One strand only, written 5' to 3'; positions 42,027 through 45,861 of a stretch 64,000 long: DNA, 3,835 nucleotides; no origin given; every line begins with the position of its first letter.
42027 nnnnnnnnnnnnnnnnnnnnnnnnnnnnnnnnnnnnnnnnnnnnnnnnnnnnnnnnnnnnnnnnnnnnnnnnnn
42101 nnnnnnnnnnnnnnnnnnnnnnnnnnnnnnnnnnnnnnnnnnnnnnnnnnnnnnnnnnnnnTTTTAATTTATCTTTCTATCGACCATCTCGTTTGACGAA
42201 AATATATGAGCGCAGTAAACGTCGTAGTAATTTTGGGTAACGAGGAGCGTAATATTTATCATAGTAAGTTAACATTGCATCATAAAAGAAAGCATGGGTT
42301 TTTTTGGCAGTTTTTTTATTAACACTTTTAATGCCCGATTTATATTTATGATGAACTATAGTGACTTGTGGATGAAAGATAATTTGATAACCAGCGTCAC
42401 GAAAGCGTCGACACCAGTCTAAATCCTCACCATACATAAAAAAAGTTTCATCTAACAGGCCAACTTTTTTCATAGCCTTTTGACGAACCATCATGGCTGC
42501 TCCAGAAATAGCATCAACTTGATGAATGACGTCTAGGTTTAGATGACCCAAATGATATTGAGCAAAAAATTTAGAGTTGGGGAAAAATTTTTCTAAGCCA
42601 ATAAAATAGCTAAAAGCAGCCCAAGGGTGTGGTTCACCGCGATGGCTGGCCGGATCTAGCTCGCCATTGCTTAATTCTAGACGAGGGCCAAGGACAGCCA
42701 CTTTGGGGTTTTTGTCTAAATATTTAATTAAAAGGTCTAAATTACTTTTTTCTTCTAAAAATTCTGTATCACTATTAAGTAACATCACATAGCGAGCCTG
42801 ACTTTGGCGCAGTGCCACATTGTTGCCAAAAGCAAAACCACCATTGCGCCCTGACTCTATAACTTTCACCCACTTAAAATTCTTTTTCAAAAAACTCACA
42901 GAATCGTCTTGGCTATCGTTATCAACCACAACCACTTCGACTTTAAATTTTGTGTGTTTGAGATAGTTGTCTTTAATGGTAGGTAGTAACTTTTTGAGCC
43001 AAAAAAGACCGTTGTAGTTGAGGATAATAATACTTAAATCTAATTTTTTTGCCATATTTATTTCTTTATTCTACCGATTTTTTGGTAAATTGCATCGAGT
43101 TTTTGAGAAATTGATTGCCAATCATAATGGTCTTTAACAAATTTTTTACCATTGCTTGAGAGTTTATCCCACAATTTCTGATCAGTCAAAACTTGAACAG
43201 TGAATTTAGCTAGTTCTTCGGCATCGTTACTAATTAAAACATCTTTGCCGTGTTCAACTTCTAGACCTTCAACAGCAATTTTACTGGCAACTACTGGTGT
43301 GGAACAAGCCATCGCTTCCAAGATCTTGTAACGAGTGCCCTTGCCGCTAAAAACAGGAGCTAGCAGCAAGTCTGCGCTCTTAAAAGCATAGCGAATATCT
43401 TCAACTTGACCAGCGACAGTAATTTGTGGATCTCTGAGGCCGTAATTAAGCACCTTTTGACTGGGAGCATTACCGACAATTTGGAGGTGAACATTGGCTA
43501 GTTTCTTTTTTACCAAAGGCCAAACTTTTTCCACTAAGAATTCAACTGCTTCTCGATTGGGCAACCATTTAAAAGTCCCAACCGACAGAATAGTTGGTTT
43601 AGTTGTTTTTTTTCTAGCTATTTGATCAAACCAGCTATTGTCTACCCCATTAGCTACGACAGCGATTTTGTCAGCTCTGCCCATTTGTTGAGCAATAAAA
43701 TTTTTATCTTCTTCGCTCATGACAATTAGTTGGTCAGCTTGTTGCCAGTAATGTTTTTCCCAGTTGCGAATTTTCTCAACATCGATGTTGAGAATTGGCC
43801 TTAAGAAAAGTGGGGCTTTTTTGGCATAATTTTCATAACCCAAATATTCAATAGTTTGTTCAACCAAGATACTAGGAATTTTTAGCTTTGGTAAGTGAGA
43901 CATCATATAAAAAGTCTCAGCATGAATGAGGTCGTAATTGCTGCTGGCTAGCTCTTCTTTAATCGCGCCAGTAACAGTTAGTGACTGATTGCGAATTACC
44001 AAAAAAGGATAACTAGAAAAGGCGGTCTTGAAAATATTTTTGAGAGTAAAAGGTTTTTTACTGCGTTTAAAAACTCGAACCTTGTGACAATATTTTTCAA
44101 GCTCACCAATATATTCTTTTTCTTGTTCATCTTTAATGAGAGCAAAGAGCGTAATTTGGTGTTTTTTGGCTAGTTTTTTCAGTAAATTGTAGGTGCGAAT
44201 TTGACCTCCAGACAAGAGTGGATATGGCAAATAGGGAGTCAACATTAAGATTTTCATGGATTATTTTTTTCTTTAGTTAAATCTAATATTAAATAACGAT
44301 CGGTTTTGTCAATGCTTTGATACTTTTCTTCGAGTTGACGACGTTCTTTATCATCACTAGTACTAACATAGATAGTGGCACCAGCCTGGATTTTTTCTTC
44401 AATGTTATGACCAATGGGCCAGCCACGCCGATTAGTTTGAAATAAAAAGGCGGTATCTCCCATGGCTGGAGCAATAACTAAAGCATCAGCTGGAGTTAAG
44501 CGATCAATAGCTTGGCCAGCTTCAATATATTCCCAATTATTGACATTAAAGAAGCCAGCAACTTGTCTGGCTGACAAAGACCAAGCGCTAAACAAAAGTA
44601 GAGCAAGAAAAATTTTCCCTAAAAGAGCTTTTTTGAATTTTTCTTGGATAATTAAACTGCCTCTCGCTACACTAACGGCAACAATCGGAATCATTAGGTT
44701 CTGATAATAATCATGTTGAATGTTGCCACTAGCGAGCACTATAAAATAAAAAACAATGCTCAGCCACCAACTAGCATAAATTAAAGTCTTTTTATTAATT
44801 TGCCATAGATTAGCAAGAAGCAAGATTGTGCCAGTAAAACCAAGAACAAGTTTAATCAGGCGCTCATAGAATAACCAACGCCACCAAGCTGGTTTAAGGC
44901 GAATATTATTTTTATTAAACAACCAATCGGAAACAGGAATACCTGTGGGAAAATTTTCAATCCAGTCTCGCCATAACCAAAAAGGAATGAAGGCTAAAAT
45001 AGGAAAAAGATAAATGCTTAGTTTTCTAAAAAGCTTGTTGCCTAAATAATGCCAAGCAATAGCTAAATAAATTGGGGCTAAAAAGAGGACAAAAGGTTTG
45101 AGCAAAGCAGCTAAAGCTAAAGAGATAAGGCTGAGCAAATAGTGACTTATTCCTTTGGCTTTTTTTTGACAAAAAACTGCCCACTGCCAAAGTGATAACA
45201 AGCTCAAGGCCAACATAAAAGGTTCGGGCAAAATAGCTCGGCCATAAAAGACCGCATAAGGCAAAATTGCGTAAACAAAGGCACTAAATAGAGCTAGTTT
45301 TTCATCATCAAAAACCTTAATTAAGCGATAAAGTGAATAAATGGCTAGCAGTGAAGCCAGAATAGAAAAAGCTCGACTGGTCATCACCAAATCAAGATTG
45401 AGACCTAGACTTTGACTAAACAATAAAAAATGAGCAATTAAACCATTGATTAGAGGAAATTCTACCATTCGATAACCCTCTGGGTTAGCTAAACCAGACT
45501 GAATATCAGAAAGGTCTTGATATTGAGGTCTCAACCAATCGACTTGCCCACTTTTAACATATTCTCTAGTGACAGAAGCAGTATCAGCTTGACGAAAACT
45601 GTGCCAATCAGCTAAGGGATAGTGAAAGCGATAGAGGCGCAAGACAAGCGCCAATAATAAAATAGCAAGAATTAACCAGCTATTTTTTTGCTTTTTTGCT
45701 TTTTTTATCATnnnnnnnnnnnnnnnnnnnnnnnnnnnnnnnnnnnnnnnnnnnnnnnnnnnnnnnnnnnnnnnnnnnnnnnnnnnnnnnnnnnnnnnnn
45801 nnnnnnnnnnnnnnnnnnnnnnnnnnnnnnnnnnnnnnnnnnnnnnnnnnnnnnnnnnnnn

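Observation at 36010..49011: Glycan locus I: a 13-kb co-directional array with a second GT-C enzyme, a Wzy_C protein and a priming transferase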

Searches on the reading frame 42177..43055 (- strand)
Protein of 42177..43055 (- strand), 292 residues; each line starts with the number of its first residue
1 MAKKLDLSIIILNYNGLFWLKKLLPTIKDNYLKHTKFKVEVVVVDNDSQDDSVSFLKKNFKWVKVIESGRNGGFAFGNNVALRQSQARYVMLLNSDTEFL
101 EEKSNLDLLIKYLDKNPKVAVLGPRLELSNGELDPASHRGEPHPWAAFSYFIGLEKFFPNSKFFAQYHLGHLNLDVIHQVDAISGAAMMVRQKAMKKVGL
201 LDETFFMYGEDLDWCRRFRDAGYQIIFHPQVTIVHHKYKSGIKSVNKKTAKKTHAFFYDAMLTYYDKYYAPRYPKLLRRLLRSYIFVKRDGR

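Call 5: search_protein_families(library=pfam, proteins=[window:42177-43055:-], max_evalue=0.01)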
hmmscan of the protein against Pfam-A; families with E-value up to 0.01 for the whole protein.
window:42177-43055:- (292 aa): 6 families
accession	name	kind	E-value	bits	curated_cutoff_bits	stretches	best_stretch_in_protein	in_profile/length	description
PF00535.33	Glycos_transf_2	-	8.5e-17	62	23.3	1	8-157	1-145/168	Glycosyl transferase family 2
PF13641.12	Glyco_tranf_2_3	-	3.7e-12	47.2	27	1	24-249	17-225/230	Glycosyltransferase like family 2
PF13632.12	Glyco_trans_2_3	-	9.2e-09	35.8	27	1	163-285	51-168/198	Glycosyl transferase family group 2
PF13712.12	Glyco_tranf_2_5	-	2.6e-06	27.8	27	0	176-252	131-202/210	Glycosyltransferase like family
PF02709.20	Glyco_transf_7C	-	0.0019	18.2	23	1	179-232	15-70/78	N-terminal domain of galactosyltransferase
PF13506.12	Glyco_transf_21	-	0.0035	17.2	21.7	0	176-240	95-158/174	Glycosyl transferase family 21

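Call 8: search_protein_families(library=ncbifam, proteins=[window:42177-43055:-], max_evalue=0.001)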
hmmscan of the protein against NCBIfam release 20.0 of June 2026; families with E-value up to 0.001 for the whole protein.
window:42177-43055:- (292 aa): 13 families
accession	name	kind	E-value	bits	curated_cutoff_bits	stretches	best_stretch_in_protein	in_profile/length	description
TIGR01556.1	rhamnosyltran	subfamily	2.5e-15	56.4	200.55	2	179-246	144-211/281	rhamnosyltransferase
TIGR03965.1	mycofact_glyco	equivalog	1.7e-13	50.3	280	2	180-237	226-282/467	mycofactocin biosynthesis glycosyltransferase MftF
NF041875.1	EPS_EpsD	equivalog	9.1e-13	48.3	370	1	7-124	1-115/325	exopolysaccharide biosynthesis glycosyltransferase EpsD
TIGR03937.1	PgaC_IcaA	equivalog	1.2e-12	47.5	422.3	1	8-121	48-158/407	poly-beta-1,6-N-acetyl-D-glucosamine synthase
NF038302.1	EPS_HpsE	equivalog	7.9e-12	44.8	300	1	5-126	1-124/307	hormogonium polysaccharide biosynthesis glycosyltransferase HpsE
NF047683.1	TeichurnBiosyTuaG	equivalog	7e-10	39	400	1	4-115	5-113/252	teichuronic acid biosynthesis protein TuaG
NF038299.1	EPS_HpsN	equivalog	1.8e-08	33.8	425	1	7-280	3-266/317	hormogonium polysaccharide biosynthesis glycosyltransferase HpsN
TIGR04283.1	glyco_like_mftF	equivalog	3.7e-08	33.2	182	1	7-114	1-98/221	TIGR04283 family arsenosugar biosynthesis glycosyltransferase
NF007482.0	PRK10073.1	equivalog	1.2e-06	27.7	423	1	2-99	3-98/334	glycosyltransferase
NF050113.1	gal_furan_GlfT1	equivalog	5.6e-06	25.9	330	0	34-113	24-105/290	galactofuranosyltransferase GlfT1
NF050819.1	PolSacchBiosHfsG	equivalog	2.4e-05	23.6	500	0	30-139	30-144/302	polysaccharide biosynthesis protein HfsG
TIGR04195.1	S_glycosyl_SunS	equivalog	9.4e-05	21.4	350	1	10-113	62-158/421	SunS family peptide S-glycosyltransferase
NF050050.1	ProtGlycPglI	equivalog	0.00012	21.5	500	1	7-113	4-108/306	GalNAc(5)-diNAcBac-PP-undecaprenol beta-1,3-glucosyltransferase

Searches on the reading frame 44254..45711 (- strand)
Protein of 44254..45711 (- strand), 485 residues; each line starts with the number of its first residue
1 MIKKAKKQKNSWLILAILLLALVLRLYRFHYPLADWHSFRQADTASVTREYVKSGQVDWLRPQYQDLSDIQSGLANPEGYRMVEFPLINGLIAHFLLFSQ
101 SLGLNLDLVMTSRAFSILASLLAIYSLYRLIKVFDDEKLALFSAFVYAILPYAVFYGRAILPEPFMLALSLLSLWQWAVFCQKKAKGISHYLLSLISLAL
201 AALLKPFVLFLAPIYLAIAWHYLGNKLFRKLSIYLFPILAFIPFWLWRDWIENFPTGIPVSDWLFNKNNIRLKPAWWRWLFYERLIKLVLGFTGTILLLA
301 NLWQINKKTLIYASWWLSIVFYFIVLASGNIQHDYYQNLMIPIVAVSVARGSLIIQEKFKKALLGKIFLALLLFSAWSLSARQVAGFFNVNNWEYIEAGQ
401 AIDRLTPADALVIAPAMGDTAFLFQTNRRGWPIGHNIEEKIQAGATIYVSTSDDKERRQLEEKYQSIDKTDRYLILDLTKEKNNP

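Call 5: search_protein_families(library=pfam, proteins=[window:44254-45711:-], max_evalue=0.01)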
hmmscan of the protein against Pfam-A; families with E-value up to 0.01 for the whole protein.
window:44254-45711:- (485 aa): 1 family
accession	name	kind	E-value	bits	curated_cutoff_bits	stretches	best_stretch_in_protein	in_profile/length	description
PF13231.12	PMT_2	-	4.7e-11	43.6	26.1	1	113-247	25-160/160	Dolichyl-phosphate-mannose-protein mannosyltransferase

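Call 8: search_protein_families(library=ncbifam, proteins=[window:44254-45711:-], max_evalue=0.001)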
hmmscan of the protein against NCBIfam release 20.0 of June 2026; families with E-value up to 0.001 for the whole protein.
window:44254-45711:- (485 aa): 0 families

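Call 11: find_encoding_contigs(protein=window:44254-45711:-, flank=10000, max_places=6)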
Protein window:44254-45711:- (485 aa): 23 contigs read that carry it; 6 places shown.
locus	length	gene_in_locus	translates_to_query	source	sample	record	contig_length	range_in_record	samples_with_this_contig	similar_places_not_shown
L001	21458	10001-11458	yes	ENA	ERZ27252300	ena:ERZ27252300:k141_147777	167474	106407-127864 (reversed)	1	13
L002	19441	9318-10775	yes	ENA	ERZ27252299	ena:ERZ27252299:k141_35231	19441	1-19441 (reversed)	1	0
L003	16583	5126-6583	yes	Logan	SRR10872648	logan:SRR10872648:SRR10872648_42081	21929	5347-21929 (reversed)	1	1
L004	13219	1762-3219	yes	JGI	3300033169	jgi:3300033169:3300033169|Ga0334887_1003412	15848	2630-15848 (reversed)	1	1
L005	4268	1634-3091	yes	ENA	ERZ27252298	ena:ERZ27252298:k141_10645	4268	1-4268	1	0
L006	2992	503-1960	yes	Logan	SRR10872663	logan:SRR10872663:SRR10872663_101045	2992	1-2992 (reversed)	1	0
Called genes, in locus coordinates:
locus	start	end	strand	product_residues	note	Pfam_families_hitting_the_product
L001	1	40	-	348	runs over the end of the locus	PF01073:3Beta_HSD (weak), PF01370:Epimerase, PF02719:Polysacc_synt_2 (faint), PF04321:RmlD_sub_bind, PF07993:NAD_binding_4 (faint), PF16363:GDP_Man_Dehyd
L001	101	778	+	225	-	PF00535:Glycos_transf_2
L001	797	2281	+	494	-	-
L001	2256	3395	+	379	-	PF13439:Glyco_transf_4, PF00534:Glycos_transf_1, PF20706:GT4-conflict (weak), PF13692:Glyco_trans_1_4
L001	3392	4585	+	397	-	PF20706:GT4-conflict (weak), PF00534:Glycos_transf_1, PF13692:Glyco_trans_1_4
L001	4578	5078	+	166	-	PF02075:RuvC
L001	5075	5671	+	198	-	PF01330:RuvA_N, PF14520:HHH_5, PF07499:RuvA_C (weak)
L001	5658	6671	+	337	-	PF01078:Mg_chelatase (faint), PF05496:RuvB_N, PF14532:Sigma54_activ_2 (faint), PF00004:AAA, PF07728:AAA_5, PF13173:AAA_14 (faint), PF17864:AAA_lid_4, PF05491:WHD_RuvB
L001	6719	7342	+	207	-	PF25087:GMPPB_C (faint), PF25084:LbH_EIF2B (faint), PF00132:Hexapep, PF14602:Hexapep_2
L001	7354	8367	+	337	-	PF00535:Glycos_transf_2, PF13641:Glyco_tranf_2_3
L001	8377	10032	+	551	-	PF04932:Wzy_C (weak)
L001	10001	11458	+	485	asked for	PF13231:PMT_2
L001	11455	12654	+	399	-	PF13439:Glyco_transf_4, PF00534:Glycos_transf_1, PF13692:Glyco_trans_1_4, PF13524:Glyco_trans_1_2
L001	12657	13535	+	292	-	PF00535:Glycos_transf_2, PF13641:Glyco_tranf_2_3, PF13632:Glyco_trans_2_3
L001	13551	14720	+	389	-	PF13439:Glyco_transf_4 (weak), PF20706:GT4-conflict, PF00534:Glycos_transf_1, PF13692:Glyco_trans_1_4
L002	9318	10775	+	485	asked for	PF13231:PMT_2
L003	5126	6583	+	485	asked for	PF13231:PMT_2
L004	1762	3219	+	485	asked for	PF13231:PMT_2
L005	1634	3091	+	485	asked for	PF13231:PMT_2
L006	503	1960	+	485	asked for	PF13231:PMT_2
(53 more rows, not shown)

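Call 12: find_homologous_proteins(query=window:44254-45711:-)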
Query window:44254-45711:- (485 aa): 1207 proteins with E <= 0.001 among 8000 candidates; the best 120 are listed.
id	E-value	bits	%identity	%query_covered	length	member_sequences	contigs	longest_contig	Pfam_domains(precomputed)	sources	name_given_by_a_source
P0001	0.0e+0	1079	100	100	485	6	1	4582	PF13231.13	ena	-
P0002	3.8e-291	984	89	100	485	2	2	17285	PF13231.13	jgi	jgi:hypothetical protein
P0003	9.1e-284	960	86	100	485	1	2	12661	PF13231.13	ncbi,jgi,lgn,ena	jgi:hypothetical protein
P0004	3.3e-283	958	88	99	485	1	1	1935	PF02366.25,PF13231.13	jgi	jgi:hypothetical protein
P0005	4.9e-235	799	72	98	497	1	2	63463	PF02366.25,PF13231.13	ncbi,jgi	jgi:hypothetical protein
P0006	1.1e-228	778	72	99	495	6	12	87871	PF02366.25,PF13231.13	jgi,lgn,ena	jgi:hypothetical protein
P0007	4.1e-228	776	70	98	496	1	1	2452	PF02366.25,PF13231.13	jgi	-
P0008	1.2e-224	765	71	98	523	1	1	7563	PF02366.25,PF13231.13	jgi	jgi:4-amino-4-deoxy-L-arabinose transferase-like glycosyltransferase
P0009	4.9e-222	756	70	100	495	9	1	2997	PF02366.25,PF13231.13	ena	-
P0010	1.4e-221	755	69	98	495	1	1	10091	PF02366.25,PF13231.13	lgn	-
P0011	4.8e-220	750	69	98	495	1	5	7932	PF02366.25,PF13231.13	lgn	-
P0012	9.9e-220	749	68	98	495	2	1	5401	PF02366.25,PF13231.13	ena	-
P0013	1.3e-219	748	68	98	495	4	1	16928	PF02366.25,PF13231.13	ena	-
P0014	1.5e-219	748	68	98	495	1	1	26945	PF02366.25,PF13231.13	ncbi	-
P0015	1.4e-217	741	69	98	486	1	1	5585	PF02366.25,PF13231.13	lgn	-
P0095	1.5e-149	517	52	98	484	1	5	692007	PF02366.25,PF13231.13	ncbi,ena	-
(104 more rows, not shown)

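Call 14: find_related_loci(query=A1, collection=genome_contigs, flank=10000)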
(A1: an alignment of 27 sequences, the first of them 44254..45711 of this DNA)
Query A1 (485 aa) in genome_contigs; peptide patterns used: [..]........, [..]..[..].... (x = any residue, [..] = any of these).
353 stretches matched a pattern; 289 encode a relative of the query (tblastn E <= 1e-3); the best 80 are kept; 80 distinct loci.
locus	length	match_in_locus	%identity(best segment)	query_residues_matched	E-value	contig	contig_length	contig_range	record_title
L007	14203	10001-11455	89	1-485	0e+0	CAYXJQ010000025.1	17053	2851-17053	MAG TPA_asm: uncultured Pseudomonadales bacterium isolate SRP067234_co1_163 genome assembly, contig: k99_1119139, whole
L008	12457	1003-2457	86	1-485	0e+0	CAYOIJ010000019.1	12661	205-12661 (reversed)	MAG TPA_asm: uncultured Pseudomonadales bacterium isolate binchicken_co45_383 genome assembly, contig: NODE_8957_length_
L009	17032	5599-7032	72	10-479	0e+0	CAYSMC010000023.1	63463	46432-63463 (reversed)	MAG TPA_asm: uncultured Pseudomonadales bacterium isolate SRP067234_co1_86 genome assembly, contig: k99_280011, whole ge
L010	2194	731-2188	72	6-483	0e+0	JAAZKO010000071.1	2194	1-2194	MAG: Candidatus Paceibacterota bacterium isolate AS22ysBPME_311 195751_AS22, whole genome shotgun sequence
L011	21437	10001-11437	69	12-482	0e+0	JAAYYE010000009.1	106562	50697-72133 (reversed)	MAG: Candidatus Paceibacterota bacterium isolate AS06rmzACSIP_209 281070_AS06, whole genome shotgun sequence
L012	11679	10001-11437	68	12-482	0e+0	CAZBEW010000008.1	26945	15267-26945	MAG TPA_asm: uncultured Pseudomonadales bacterium isolate SRP294416_co3_632 genome assembly, contig: NODE_2368_length_26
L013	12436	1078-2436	60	23-482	5e-179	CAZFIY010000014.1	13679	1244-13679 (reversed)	MAG TPA_asm: uncultured Pseudomonadales bacterium isolate SRP192927_co2_730 genome assembly, contig: NODE_7913_length_13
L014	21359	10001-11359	60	23-482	6e-179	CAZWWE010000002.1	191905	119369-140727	MAG TPA_asm: uncultured Pseudomonadales bacterium isolate SRP216815_co1_233 genome assembly, contig: NODE_87_length_1919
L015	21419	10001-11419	58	2-482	2e-178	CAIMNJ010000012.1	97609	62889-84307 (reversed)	uncultured bacterium isolate LaPlata_bin-1529 genome assembly, contig: bin-1529:12/18, whole genome shotgun sequence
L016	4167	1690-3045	59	24-482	0e+0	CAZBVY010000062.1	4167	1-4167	MAG TPA_asm: uncultured Pseudomonadales bacterium isolate binchicken_co212_140 genome assembly, contig: NODE_28920_lengt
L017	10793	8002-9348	59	27-482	6e-172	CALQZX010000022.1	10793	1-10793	MAG: Parcubacteria group bacterium isolate MiH-14oct19-109 genome assembly, contig: MiH-14oct19-C13006, whole genome sho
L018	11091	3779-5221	59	1-482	2e-171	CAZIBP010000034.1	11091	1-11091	MAG TPA_asm: uncultured Pseudomonadales bacterium isolate SRP093185_co1_41 genome assembly, contig: NODE_4266_length_110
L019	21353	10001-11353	59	25-482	4e-171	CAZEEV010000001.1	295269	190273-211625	MAG TPA_asm: uncultured Pseudomonadales bacterium isolate SRP294416_co1_79 genome assembly, contig: NODE_5_length_295269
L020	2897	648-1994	59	27-482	4e-180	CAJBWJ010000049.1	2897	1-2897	uncultured bacterium isolate Loc080925-5-5m_bin-0562 genome assembly, contig: bin-0562:49/86, whole genome shotgun seque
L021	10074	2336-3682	57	27-482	8e-161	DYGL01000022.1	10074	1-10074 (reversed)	MAG TPA_asm: Candidatus Microgenomatus sp. isolate BE2012_4_39_12 Afr_mines_BE2012_2822_length_10074_cov_4_725122, whole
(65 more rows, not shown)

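Call 23: search_solved_structures(query=A1, max_evalue=1, show_alignments=2)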
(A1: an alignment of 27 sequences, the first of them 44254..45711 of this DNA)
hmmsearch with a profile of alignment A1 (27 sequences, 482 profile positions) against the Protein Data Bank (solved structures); distinct sequences matched with E-value up to 1: 0.

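Call 82: find_encoding_contigs(protein=P0095, flank=10000, max_places=1)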
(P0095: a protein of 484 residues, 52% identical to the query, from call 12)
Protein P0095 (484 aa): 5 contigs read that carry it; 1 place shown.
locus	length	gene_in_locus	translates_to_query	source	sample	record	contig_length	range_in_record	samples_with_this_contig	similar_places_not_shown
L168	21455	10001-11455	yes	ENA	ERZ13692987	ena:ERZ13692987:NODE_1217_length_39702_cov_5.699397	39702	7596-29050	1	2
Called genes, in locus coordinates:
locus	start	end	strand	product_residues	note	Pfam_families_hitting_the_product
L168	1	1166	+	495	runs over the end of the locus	PF13231:PMT_2 (weak)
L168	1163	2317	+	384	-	PF13439:Glyco_transf_4, PF00534:Glycos_transf_1, PF13692:Glyco_trans_1_4, PF20706:GT4-conflict (weak)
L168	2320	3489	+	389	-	PF13439:Glyco_transf_4, PF00534:Glycos_transf_1, PF13692:Glyco_trans_1_4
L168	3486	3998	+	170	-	PF02075:RuvC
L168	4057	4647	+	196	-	PF01330:RuvA_N, PF00633:HHH (faint), PF14520:HHH_5, PF07499:RuvA_C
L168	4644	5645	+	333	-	PF05496:RuvB_N, PF00004:AAA, PF07728:AAA_5 (weak), PF17864:AAA_lid_4, PF05491:WHD_RuvB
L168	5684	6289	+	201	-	PF00132:Hexapep, PF14602:Hexapep_2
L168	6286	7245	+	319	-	PF00892:EamA, PF06027:SLC35F (weak), PF00892:EamA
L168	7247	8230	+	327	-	PF00535:Glycos_transf_2, PF10111:Glyco_tranf_2_2 (weak), PF13641:Glyco_tranf_2_3, PF13632:Glyco_trans_2_3 (weak)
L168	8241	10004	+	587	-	PF04932:Wzy_C (weak)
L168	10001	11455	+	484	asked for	PF13231:PMT_2, PF02366:PMT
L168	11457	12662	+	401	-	PF13439:Glyco_transf_4, PF00534:Glycos_transf_1, PF13692:Glyco_trans_1_4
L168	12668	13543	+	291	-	PF00535:Glycos_transf_2, PF13641:Glyco_tranf_2_3, PF13632:Glyco_trans_2_3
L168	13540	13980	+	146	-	-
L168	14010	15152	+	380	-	PF13439:Glyco_transf_4, PF13579:Glyco_trans_4_4 (faint), PF20706:GT4-conflict, PF00534:Glycos_transf_1, PF13692:Glyco_trans_1_4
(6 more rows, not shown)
